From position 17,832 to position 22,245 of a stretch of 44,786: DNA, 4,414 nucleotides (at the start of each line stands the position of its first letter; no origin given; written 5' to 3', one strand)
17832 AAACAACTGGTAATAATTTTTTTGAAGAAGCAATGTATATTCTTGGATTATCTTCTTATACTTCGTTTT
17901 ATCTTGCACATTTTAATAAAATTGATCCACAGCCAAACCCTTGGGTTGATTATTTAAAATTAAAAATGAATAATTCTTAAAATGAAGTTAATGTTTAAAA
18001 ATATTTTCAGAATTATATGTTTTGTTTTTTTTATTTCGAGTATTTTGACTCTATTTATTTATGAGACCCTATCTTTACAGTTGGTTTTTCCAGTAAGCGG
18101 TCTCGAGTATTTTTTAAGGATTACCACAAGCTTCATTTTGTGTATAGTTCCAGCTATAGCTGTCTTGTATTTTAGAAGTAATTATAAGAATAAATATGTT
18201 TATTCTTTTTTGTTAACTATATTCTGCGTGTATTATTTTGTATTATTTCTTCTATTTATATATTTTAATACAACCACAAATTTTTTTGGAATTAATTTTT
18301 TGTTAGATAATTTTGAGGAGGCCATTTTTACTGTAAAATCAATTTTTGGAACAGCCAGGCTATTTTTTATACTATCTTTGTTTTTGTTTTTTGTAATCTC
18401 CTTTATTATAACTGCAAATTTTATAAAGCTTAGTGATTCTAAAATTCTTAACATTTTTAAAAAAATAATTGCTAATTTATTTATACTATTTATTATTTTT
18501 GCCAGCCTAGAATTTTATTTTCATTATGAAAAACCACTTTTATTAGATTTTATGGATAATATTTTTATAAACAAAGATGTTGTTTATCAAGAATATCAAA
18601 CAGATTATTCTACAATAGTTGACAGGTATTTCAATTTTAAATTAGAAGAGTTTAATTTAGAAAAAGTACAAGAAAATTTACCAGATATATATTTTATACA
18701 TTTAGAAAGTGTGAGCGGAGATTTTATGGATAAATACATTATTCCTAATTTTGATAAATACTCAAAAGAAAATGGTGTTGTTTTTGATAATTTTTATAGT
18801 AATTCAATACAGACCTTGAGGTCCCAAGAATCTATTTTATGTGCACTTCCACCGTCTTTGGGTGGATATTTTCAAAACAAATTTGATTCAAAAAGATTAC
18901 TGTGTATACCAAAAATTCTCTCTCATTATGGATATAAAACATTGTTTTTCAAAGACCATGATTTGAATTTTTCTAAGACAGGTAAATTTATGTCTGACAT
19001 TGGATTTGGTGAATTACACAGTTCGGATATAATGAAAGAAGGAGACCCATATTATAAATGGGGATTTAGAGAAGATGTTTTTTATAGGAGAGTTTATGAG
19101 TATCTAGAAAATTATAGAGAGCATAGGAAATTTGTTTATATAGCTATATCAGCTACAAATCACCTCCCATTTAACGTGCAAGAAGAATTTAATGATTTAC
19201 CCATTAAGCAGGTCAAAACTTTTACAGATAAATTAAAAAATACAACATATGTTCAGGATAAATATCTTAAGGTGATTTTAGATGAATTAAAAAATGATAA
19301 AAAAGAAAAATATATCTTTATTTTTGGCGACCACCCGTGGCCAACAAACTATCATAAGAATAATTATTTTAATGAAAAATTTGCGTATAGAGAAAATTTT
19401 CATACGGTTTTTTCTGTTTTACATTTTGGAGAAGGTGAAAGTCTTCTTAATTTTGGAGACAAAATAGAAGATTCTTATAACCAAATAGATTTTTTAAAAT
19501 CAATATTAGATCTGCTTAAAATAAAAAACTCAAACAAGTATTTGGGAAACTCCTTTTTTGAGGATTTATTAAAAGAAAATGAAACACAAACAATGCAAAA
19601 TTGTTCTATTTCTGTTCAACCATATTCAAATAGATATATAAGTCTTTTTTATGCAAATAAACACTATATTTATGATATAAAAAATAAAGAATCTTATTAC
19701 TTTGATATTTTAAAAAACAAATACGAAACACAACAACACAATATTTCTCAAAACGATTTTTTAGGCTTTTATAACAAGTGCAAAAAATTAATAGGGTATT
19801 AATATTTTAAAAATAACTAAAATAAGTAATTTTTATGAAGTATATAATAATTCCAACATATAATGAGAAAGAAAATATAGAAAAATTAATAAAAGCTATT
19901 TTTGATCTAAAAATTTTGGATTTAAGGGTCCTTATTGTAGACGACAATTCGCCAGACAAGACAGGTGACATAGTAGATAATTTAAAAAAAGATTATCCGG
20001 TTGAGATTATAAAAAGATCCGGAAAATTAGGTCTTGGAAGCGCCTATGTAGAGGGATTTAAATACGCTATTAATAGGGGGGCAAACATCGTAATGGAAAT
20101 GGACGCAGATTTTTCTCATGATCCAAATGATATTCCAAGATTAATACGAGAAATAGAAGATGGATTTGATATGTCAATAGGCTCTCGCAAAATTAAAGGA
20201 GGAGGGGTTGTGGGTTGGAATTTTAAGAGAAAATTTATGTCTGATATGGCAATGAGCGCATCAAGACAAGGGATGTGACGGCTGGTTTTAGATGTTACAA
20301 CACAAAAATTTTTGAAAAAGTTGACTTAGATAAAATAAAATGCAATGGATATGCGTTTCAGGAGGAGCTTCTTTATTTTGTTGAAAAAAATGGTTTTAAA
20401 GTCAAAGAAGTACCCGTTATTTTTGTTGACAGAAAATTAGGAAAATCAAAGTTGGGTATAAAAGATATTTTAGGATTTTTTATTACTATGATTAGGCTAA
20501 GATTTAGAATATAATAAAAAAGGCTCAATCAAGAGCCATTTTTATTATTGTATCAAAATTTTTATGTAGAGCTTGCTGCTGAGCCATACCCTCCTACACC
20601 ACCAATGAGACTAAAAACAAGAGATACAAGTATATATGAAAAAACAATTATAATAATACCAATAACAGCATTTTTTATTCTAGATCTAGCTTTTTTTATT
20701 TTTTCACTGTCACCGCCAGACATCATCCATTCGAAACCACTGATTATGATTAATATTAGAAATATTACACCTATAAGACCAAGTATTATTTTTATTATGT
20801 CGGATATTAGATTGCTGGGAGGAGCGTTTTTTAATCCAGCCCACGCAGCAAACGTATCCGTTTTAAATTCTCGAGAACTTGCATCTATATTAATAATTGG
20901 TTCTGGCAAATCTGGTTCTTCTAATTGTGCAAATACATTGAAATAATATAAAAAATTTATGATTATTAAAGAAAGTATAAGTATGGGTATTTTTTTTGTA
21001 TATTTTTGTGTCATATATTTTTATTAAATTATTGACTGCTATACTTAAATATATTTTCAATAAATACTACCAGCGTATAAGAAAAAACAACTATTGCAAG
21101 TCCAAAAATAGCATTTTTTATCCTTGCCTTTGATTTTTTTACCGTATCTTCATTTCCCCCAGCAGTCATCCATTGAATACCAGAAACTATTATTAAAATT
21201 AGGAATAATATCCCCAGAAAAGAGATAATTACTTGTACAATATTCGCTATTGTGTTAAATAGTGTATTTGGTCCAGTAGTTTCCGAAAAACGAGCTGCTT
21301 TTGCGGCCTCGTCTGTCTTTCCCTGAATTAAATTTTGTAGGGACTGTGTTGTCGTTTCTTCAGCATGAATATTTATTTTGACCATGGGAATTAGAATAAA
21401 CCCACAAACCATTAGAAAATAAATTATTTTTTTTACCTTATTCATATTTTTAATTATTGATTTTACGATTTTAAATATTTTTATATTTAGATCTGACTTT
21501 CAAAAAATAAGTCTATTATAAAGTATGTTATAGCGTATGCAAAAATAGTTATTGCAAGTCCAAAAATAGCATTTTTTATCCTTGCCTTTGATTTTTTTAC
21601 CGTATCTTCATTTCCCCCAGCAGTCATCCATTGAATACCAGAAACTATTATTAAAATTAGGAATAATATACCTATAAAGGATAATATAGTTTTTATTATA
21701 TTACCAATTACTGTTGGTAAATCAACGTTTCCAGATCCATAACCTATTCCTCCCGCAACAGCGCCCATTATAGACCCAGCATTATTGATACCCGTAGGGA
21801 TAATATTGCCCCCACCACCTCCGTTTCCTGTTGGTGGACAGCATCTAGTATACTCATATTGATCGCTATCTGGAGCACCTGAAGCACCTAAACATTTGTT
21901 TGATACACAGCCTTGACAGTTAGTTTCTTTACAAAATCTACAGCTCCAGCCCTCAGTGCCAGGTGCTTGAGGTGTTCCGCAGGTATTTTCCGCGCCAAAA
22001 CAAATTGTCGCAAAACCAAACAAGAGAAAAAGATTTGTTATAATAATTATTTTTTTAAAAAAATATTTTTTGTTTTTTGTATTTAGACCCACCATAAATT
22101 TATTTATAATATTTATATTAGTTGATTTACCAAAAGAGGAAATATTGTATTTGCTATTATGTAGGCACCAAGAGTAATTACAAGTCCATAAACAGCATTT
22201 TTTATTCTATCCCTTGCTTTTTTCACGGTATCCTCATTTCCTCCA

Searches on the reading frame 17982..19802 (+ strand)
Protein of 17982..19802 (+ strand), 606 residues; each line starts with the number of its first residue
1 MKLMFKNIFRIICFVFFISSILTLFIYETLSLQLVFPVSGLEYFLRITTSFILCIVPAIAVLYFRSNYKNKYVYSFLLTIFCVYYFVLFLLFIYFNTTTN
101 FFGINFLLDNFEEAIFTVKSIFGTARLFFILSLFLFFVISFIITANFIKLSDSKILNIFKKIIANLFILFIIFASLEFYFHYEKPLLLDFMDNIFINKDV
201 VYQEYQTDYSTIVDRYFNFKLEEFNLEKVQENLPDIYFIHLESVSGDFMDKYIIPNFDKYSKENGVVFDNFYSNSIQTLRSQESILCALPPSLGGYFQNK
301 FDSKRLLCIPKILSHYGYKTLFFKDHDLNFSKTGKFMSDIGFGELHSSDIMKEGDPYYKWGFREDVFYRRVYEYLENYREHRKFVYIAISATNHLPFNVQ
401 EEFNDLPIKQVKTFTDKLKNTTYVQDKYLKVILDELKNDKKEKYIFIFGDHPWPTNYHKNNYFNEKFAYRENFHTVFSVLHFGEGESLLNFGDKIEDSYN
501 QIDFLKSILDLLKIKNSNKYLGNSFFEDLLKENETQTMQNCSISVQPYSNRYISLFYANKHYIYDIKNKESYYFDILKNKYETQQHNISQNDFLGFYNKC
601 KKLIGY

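Call 87: search_protein_families(library=pfam, proteins=[window:17982-19802:+], max_evalue=0.00001)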
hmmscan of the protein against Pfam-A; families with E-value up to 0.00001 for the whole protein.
window:17982-19802:+ (606 aa): 1 family
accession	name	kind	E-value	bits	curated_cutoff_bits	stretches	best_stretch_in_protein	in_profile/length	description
PF00884.28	Sulfatase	-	4.4e-19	69.4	25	1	238-513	5-300/301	Sulfatase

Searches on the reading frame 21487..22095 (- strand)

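Call 87: search_protein_families(library=pfam, proteins=[window:21487-22095:-], max_evalue=0.00001)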
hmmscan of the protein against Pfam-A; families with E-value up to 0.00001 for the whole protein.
window:21487-22095:- (202 aa): 1 family
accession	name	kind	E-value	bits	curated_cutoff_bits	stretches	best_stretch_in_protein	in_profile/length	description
PF18895.5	T4SS_pilin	-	9.4e-08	32.5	26.6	1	127-193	6-71/71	Type IV secretion system pilin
